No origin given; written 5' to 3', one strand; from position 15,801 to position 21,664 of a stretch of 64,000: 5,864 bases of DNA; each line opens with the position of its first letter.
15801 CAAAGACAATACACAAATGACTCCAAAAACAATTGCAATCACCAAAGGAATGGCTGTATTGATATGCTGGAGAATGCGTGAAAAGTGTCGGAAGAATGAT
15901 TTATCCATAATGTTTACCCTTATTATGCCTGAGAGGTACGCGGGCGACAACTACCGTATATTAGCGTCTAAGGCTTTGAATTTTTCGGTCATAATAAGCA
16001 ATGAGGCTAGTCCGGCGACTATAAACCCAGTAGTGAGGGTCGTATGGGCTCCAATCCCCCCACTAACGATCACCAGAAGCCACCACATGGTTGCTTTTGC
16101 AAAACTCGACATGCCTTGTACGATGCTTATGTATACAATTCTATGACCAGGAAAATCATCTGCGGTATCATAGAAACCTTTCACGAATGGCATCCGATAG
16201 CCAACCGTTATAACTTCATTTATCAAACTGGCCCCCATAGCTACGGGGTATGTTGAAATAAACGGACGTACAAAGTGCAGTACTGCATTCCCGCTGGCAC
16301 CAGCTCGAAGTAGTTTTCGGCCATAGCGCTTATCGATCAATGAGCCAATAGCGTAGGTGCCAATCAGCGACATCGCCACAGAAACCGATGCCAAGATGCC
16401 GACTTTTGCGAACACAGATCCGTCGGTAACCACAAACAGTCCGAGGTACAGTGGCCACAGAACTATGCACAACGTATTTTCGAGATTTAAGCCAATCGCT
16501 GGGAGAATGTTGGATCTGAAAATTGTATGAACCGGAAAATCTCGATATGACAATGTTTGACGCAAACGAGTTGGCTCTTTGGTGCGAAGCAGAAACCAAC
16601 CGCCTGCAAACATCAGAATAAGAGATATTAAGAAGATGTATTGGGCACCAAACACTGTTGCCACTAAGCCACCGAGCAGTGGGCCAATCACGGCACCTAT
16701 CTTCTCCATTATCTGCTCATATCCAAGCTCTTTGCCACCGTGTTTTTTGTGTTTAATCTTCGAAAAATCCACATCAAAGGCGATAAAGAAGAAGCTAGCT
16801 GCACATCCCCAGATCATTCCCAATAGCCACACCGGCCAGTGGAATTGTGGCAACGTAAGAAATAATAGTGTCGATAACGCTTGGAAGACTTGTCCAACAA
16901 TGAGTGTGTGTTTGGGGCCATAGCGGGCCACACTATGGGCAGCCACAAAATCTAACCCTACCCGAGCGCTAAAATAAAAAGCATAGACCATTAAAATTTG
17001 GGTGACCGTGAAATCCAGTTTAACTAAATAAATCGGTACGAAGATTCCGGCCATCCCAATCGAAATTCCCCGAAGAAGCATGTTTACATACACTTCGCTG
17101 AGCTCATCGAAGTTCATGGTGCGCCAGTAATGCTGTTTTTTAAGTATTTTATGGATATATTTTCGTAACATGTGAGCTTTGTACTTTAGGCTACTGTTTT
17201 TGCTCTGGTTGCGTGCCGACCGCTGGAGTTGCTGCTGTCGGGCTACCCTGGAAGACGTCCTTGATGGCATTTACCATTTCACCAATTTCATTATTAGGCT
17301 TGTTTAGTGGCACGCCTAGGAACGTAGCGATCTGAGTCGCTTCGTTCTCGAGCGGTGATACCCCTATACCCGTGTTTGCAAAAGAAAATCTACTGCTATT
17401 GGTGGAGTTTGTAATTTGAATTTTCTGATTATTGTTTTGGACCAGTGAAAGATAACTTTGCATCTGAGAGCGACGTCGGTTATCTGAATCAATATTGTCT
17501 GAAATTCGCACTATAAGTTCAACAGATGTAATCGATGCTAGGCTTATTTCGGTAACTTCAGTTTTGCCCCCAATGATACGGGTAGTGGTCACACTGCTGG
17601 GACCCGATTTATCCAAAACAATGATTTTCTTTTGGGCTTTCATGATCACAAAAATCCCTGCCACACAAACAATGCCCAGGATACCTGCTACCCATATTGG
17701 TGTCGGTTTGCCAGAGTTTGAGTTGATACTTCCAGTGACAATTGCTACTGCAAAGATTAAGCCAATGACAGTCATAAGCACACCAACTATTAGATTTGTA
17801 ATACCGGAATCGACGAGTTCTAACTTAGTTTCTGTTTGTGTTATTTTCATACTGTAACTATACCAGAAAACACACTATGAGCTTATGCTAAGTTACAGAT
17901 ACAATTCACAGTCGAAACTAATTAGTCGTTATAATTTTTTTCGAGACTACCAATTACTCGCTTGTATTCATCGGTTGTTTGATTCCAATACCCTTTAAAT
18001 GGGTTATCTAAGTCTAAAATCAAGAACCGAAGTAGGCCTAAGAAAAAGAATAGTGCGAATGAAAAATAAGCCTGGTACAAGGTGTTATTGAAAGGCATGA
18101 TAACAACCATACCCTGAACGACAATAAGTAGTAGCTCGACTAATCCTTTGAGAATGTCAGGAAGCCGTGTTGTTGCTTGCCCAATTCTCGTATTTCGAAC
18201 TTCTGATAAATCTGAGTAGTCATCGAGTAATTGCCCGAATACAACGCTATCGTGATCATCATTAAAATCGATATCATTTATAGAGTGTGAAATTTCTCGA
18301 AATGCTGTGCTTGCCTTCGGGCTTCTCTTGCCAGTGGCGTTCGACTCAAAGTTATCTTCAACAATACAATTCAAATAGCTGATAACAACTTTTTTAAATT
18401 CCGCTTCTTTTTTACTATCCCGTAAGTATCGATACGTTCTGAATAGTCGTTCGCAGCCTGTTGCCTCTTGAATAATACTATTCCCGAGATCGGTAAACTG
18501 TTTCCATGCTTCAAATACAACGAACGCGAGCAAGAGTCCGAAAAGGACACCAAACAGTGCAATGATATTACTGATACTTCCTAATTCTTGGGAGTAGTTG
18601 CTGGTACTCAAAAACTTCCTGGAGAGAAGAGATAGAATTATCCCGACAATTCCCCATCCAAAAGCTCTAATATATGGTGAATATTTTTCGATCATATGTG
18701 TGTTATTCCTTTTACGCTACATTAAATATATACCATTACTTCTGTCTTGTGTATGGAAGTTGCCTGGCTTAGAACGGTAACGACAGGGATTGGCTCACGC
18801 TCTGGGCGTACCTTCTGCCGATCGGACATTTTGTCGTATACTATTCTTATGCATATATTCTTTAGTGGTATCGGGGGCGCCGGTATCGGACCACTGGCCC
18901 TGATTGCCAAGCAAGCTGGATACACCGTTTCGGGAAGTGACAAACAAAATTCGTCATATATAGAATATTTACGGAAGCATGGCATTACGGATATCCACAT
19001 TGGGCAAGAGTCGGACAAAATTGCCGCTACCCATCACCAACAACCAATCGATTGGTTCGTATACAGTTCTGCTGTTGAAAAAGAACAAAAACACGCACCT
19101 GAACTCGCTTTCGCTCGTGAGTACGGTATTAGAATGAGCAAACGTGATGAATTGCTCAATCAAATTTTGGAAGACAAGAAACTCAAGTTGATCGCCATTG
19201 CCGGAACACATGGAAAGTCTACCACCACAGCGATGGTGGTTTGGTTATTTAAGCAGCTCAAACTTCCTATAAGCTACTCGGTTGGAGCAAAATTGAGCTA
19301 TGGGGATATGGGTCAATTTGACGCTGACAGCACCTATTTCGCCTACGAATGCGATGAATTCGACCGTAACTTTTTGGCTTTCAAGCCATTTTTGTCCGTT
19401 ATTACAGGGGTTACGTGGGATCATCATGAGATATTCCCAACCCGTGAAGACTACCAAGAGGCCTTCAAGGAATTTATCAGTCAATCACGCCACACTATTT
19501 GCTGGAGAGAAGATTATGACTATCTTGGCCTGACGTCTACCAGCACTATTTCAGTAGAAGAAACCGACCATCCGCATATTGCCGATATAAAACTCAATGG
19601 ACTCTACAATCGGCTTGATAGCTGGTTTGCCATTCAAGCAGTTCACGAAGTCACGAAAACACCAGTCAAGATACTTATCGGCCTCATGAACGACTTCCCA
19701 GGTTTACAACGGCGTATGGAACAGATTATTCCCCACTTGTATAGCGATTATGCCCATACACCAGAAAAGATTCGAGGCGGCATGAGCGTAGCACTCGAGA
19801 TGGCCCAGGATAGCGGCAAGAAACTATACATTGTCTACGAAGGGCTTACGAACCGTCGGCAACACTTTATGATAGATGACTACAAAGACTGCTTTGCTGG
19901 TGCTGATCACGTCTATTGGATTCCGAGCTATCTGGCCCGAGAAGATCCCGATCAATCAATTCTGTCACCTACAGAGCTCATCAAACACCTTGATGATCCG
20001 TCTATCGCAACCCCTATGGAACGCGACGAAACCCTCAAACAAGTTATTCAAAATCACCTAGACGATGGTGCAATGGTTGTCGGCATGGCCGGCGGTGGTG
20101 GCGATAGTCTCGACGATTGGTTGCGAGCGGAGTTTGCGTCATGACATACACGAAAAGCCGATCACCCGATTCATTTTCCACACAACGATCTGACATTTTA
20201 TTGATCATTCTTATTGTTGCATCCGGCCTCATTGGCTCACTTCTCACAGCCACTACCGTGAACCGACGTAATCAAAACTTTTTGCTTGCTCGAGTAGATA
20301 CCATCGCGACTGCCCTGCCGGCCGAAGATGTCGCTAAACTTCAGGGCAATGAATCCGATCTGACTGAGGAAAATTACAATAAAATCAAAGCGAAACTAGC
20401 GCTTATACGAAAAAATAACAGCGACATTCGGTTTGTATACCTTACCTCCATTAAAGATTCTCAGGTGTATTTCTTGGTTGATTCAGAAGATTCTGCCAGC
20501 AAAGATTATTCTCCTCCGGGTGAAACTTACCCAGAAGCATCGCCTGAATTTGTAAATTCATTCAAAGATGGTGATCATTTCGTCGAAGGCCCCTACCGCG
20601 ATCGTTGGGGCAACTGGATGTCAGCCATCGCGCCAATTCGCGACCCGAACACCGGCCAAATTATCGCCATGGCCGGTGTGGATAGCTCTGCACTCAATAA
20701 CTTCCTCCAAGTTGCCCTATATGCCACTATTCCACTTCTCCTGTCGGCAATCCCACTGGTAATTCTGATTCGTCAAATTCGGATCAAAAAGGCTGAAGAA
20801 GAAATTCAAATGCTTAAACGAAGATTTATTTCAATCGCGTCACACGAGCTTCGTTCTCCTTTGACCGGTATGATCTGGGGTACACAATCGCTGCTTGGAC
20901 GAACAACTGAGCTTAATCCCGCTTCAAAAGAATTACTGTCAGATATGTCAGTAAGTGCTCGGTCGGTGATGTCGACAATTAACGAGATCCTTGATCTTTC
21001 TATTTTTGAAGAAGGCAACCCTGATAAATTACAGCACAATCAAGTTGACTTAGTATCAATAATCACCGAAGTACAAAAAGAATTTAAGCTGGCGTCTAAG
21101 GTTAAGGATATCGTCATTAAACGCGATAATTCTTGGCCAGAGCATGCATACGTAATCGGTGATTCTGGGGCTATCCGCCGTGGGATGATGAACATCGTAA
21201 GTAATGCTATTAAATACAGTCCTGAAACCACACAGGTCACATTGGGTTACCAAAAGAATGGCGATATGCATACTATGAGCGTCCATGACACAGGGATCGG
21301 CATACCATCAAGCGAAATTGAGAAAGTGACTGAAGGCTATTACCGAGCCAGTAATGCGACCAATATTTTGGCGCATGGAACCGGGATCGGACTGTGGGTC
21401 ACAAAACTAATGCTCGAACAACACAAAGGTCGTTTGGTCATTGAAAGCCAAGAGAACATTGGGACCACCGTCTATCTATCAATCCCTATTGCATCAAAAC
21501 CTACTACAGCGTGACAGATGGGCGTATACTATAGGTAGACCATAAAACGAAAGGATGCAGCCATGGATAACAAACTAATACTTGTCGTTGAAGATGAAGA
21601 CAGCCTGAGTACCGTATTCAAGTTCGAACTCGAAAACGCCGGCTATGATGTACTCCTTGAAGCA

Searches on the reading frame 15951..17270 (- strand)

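Call 14: search_protein_families(library=pfam, proteins=[window:15951-17270:-], max_evalue=0.001)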
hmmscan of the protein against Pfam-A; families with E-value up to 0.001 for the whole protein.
window:15951-17270:- (439 aa): 2 families
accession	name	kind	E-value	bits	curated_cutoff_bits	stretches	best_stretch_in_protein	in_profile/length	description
PF07690.21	MFS_1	-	2.1e-22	79.9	33.4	1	62-390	3-341/347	Major Facilitator Superfamily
PF12832.13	MFS_1_like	-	8.8e-08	32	25.2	1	29-214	202-372/373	MFS_1 like family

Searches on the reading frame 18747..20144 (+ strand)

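Call 14: search_protein_families(library=pfam, proteins=[window:18747-20144:+], max_evalue=0.001)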
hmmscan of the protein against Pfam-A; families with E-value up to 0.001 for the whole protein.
window:18747-20144:+ (465 aa): 3 families
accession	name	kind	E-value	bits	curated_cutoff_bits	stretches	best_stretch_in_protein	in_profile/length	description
PF01225.30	Mur_ligase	-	4.6e-15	56.2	21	1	36-144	1-94/95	Mur ligase family, catalytic domain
PF08245.18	Mur_ligase_M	-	2.4e-09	37.9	24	1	151-257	1-126/200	Mur ligase middle domain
PF02875.26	Mur_ligase_C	-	2.4e-05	25.6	28.4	1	323-447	2-124/127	Mur ligase, glutamate ligase domain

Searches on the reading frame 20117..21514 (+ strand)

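Call 14: search_protein_families(library=pfam, proteins=[window:20117-21514:+], max_evalue=0.001)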
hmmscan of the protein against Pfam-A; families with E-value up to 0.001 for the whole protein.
window:20117-21514:+ (465 aa): 2 families
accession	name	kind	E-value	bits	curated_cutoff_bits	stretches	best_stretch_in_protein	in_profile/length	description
PF02518.31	HATPase_c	-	2.1e-20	73.7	26.4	1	348-458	1-109/111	Histidine kinase-, DNA gyrase B-, and HSP90-like ATPase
PF00512.31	HisKA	-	3.4e-11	43.5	26.9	1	234-300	2-66/66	His Kinase A (phospho-acceptor) domain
